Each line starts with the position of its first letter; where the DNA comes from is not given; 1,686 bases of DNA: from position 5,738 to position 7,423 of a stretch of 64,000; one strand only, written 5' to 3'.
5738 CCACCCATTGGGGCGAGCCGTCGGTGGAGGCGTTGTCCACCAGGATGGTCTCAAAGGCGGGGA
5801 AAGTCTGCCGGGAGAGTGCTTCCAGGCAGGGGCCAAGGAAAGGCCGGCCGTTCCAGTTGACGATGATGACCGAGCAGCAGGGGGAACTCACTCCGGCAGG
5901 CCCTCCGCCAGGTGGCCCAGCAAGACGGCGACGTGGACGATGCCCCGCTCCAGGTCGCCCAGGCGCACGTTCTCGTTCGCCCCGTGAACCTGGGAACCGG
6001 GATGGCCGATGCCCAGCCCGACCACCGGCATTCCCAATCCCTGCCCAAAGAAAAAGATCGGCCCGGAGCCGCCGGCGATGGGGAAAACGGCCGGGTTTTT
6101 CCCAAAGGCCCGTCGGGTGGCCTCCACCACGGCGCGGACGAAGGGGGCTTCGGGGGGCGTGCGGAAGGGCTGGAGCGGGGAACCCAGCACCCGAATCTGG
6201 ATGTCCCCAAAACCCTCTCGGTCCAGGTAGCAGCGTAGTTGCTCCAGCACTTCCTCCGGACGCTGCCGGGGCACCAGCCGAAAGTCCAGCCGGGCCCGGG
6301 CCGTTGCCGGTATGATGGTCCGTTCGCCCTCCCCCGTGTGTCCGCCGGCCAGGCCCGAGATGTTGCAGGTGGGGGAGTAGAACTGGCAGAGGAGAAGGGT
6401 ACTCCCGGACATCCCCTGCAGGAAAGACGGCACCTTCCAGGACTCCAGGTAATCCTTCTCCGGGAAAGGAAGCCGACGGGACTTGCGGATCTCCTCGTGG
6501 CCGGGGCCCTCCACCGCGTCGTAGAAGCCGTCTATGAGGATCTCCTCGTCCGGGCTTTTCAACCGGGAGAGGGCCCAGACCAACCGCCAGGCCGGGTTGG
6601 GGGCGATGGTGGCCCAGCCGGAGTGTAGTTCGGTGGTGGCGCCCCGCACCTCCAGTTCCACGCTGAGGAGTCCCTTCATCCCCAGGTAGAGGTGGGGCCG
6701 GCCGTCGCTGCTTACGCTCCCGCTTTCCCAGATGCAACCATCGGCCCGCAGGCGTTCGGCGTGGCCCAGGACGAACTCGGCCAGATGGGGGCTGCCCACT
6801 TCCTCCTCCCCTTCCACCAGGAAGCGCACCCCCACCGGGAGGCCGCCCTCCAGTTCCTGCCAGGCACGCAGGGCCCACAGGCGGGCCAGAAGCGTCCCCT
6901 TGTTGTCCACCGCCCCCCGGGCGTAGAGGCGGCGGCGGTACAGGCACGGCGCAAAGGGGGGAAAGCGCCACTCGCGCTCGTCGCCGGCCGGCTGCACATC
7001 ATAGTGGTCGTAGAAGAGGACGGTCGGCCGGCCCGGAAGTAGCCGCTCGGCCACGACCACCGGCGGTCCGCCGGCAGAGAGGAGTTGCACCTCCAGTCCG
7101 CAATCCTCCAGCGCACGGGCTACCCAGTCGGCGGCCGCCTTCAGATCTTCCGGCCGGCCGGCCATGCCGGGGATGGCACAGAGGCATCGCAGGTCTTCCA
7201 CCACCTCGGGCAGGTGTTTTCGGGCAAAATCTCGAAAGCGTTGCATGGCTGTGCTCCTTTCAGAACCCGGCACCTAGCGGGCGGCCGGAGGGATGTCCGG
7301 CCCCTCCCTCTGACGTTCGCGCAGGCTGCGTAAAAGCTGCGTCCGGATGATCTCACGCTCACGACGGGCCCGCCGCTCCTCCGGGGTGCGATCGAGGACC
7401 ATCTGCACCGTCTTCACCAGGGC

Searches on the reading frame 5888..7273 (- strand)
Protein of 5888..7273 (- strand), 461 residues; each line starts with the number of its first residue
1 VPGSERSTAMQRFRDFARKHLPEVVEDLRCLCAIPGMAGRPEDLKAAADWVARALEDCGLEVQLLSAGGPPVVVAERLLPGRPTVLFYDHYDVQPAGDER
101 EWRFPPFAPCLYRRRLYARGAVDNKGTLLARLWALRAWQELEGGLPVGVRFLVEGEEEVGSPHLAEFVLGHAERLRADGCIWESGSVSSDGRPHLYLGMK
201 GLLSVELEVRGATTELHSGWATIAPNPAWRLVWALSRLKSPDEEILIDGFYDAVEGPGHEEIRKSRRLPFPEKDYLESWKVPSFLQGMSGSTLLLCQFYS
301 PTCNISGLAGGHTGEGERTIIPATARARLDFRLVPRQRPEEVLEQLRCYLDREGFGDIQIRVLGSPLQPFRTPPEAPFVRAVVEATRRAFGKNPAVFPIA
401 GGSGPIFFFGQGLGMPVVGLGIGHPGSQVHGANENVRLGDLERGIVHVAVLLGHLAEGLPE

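Call 27: search_protein_families(library=pfam, proteins=[window:5888-7273:-], max_evalue=0.0001)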
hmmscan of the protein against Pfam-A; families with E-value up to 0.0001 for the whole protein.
window:5888-7273:- (461 aa): 2 families
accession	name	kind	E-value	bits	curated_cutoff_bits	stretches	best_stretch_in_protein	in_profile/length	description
PF01546.33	Peptidase_M20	-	3e-28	99.6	24.6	1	86-449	1-201/206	Peptidase family M20/M25/M40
PF07687.19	M20_dimer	-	8.6e-12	45.4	21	1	198-353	2-102/107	Peptidase dimerisation domain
